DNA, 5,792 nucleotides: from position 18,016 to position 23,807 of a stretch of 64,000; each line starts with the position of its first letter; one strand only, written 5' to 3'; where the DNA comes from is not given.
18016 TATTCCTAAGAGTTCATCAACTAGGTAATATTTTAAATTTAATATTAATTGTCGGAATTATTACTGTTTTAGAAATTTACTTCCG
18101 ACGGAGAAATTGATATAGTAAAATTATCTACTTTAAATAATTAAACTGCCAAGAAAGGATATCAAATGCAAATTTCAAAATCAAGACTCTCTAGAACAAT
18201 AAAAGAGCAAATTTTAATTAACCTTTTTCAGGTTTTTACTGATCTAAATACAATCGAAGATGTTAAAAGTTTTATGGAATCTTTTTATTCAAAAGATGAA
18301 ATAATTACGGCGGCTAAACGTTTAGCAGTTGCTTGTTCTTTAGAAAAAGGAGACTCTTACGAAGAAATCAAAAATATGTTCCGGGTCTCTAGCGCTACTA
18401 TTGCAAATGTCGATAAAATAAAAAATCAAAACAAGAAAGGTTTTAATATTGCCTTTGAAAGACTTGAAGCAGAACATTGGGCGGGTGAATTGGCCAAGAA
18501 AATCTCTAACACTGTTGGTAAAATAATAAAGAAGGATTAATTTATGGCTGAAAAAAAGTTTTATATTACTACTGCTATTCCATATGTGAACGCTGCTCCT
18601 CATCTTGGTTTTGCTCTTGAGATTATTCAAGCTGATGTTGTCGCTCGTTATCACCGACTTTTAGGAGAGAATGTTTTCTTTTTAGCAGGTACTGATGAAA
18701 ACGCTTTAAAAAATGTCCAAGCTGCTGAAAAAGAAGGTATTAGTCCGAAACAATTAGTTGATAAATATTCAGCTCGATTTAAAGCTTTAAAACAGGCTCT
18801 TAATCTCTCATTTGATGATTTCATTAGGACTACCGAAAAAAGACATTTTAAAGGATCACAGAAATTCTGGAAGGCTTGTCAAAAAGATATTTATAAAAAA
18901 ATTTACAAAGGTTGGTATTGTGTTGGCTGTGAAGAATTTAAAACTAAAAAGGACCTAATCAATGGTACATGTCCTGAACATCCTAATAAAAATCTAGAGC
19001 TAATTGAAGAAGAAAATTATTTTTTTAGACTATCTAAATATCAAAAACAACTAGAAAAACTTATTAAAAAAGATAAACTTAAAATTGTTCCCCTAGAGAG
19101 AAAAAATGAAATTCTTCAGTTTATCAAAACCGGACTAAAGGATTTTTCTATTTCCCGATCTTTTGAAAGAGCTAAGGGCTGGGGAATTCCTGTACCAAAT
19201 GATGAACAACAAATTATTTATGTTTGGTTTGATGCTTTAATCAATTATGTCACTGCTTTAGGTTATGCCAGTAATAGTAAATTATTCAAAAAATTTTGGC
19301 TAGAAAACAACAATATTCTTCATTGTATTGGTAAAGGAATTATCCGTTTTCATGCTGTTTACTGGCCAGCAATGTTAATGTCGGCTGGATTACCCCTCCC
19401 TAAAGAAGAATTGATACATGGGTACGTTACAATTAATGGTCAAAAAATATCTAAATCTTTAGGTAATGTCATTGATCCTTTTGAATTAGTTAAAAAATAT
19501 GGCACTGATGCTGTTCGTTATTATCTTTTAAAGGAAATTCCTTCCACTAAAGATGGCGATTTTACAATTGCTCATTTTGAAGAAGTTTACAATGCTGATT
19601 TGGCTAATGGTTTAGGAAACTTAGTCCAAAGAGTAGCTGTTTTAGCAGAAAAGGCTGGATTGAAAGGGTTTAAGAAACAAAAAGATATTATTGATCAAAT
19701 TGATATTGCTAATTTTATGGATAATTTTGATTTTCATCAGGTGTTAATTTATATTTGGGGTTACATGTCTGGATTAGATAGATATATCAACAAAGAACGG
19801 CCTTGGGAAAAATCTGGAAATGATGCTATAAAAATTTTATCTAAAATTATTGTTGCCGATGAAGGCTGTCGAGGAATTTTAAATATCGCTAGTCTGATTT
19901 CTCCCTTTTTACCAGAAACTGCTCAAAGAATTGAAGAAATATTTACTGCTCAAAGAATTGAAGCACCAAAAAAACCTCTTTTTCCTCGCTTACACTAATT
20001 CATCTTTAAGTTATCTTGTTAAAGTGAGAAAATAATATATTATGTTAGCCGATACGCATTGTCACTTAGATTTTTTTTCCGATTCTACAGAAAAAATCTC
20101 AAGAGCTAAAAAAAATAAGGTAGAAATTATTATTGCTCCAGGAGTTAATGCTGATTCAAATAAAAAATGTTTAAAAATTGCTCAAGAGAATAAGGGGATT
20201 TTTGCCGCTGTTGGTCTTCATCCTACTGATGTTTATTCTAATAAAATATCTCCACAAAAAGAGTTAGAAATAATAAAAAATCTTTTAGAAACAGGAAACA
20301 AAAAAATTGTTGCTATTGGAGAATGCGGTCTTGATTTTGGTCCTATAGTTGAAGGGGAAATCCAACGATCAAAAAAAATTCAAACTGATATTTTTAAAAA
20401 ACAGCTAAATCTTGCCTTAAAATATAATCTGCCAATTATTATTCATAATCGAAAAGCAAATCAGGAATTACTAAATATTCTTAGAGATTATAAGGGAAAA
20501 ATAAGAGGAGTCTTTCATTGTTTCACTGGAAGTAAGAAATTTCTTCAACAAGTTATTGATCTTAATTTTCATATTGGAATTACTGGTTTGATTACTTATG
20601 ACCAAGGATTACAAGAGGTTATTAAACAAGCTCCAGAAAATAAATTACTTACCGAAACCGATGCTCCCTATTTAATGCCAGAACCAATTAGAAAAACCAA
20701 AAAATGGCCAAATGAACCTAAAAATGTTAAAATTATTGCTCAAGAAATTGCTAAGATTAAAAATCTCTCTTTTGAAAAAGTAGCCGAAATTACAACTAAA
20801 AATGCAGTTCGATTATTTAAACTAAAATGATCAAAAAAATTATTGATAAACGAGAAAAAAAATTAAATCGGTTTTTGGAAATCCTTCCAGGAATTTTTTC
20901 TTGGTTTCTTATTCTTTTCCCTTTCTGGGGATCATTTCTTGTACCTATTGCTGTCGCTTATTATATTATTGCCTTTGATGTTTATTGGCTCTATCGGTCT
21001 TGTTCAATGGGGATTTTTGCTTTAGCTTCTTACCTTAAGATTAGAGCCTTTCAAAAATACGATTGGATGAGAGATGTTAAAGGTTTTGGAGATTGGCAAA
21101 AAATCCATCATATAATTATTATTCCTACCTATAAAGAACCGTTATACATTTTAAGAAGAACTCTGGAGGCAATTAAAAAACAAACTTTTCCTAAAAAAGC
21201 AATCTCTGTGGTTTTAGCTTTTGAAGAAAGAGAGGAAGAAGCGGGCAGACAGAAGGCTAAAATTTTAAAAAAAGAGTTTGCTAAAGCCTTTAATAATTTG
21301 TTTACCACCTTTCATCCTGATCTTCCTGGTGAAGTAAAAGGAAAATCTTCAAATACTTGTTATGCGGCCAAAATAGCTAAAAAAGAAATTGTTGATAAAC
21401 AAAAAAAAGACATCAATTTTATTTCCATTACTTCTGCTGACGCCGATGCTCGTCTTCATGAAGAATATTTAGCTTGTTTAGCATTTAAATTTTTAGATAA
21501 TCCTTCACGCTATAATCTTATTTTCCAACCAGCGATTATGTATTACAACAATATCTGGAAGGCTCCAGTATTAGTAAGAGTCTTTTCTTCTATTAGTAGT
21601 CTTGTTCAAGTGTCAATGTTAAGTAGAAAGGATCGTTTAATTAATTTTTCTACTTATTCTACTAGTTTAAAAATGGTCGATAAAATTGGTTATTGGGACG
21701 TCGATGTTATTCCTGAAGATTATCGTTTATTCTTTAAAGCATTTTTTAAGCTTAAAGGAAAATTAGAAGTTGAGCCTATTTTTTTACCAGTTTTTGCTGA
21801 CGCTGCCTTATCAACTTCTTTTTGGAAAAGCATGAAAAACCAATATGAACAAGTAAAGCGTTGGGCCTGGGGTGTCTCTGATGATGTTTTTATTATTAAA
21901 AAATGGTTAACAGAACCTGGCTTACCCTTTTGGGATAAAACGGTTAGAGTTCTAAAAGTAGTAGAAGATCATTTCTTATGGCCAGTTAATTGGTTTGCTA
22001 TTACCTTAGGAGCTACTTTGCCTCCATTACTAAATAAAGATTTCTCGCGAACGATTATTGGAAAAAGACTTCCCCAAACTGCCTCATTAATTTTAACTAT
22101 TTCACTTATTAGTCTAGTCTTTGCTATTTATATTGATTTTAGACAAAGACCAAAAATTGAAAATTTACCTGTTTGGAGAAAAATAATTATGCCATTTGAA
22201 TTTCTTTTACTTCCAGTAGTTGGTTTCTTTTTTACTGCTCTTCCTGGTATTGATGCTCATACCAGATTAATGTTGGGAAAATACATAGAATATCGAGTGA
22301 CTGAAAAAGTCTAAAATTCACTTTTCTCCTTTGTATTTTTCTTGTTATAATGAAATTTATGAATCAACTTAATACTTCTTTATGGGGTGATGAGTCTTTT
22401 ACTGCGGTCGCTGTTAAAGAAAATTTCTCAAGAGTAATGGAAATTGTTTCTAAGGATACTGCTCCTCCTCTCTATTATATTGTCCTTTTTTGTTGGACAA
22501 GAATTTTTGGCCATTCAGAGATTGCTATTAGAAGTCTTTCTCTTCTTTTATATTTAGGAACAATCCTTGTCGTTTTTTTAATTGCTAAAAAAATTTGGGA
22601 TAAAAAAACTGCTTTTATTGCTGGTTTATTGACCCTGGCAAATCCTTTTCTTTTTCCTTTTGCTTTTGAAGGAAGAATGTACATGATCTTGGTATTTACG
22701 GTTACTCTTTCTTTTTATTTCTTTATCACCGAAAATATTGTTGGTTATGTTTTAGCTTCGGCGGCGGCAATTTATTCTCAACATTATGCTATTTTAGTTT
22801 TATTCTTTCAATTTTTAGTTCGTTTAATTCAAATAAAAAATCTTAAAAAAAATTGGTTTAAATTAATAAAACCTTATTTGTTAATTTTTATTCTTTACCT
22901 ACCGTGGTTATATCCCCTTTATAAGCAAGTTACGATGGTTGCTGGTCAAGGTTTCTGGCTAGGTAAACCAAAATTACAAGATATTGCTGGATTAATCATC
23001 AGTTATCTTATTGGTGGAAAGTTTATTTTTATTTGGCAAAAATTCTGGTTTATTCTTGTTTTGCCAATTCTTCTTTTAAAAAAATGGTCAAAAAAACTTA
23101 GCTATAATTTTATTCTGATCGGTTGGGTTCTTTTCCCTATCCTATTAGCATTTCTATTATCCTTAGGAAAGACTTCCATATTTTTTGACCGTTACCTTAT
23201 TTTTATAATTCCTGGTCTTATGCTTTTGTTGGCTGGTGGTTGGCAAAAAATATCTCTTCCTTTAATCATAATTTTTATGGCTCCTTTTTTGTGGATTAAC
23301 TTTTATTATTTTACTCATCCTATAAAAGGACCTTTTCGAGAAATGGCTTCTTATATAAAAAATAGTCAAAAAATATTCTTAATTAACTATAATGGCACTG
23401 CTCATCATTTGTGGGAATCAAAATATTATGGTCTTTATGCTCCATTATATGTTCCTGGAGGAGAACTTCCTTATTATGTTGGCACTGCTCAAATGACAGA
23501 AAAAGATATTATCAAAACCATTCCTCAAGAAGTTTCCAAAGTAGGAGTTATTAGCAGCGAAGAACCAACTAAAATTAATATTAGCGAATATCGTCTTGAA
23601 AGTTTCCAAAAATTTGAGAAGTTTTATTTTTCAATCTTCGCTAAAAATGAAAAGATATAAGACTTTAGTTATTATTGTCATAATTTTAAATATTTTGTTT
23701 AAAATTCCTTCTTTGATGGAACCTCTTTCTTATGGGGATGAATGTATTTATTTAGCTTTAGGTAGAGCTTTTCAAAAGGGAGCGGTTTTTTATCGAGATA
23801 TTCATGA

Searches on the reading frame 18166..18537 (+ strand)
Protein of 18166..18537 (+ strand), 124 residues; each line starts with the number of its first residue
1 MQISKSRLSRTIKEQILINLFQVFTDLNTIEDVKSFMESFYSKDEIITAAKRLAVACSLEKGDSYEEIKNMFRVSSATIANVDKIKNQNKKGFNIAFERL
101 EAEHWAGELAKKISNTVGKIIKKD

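Call 44: search_protein_families(library=pfam, proteins=[window:18166-18537:+])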
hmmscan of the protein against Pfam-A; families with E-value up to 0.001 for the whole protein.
window:18166-18537:+ (124 aa): 1 family
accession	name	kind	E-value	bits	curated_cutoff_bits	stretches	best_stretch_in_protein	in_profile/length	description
PF01371.25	Trp_repressor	-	1.7e-10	41.2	27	1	19-100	5-87/88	Trp repressor protein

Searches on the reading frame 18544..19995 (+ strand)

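Call 44: search_protein_families(library=pfam, proteins=[window:18544-19995:+])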
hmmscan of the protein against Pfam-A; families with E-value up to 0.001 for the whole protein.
window:18544-19995:+ (484 aa): 4 families
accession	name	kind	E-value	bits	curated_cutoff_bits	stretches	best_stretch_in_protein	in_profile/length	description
PF09334.17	tRNA-synt_1g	-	9.5e-112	374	20.1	2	152-364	177-390/391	tRNA synthetases class I (M)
PF00133.28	tRNA-synt_1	-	2.2e-25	89.7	22.7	2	222-336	296-409/414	tRNA synthetases class I (I, L, M and V)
PF01406.26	tRNA-synt_1e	-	2.1e-13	50.8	27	2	290-330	242-282/301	tRNA synthetases class I (C) catalytic domain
PF01921.24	tRNA-synt_1f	-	0.0007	19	27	0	294-336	274-317/360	tRNA synthetases class I (K)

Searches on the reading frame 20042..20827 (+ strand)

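Call 44: search_protein_families(library=pfam, proteins=[window:20042-20827:+])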
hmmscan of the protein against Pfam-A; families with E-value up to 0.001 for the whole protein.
window:20042-20827:+ (262 aa): 1 family
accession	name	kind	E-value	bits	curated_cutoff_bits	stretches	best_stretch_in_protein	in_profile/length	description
PF01026.27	TatD_DNase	-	2.2e-75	253.8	27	1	4-260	2-253/253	TatD related DNase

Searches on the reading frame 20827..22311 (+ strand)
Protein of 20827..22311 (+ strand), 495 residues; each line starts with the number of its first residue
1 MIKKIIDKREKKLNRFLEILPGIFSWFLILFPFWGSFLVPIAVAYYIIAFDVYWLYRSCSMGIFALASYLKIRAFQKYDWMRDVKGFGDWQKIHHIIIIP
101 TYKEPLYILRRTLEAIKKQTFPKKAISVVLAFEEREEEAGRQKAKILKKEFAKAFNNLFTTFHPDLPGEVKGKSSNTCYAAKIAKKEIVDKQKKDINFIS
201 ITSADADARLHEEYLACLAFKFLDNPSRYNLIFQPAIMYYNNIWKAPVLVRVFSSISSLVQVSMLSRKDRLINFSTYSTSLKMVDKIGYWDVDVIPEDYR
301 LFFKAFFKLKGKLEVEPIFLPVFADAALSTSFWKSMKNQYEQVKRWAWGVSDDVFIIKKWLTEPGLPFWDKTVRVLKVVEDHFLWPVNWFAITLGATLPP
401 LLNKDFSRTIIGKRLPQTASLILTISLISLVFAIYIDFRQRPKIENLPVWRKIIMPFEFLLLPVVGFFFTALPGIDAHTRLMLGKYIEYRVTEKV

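Call 44: search_protein_families(library=pfam, proteins=[window:20827-22311:+])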
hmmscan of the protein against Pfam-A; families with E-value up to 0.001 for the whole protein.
window:20827-22311:+ (495 aa): 1 family
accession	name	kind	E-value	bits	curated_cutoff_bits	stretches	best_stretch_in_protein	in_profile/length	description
PF13632.12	Glyco_trans_2_3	-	1.7e-08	35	27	1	204-435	5-197/198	Glycosyl transferase family group 2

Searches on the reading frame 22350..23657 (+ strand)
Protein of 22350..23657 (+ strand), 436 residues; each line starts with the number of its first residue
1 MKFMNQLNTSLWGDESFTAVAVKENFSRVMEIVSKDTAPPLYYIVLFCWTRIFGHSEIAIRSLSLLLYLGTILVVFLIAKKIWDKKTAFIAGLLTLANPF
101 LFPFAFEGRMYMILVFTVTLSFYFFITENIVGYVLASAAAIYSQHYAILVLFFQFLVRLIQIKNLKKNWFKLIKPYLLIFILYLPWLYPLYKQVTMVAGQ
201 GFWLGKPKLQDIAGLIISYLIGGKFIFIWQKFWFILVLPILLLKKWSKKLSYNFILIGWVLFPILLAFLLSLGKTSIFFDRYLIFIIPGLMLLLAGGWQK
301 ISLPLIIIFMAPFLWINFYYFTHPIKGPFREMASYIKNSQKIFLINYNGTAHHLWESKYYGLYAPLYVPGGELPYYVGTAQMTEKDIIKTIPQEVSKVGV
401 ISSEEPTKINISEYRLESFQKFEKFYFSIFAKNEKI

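Call 44: search_protein_families(library=pfam, proteins=[window:22350-23657:+])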
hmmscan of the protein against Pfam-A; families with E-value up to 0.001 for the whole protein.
window:22350-23657:+ (436 aa): 1 family
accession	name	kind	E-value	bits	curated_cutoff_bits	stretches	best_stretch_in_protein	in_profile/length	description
PF13231.12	PMT_2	-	5.3e-09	36.9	26.1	1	39-187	3-158/160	Dolichyl-phosphate-mannose-protein mannosyltransferase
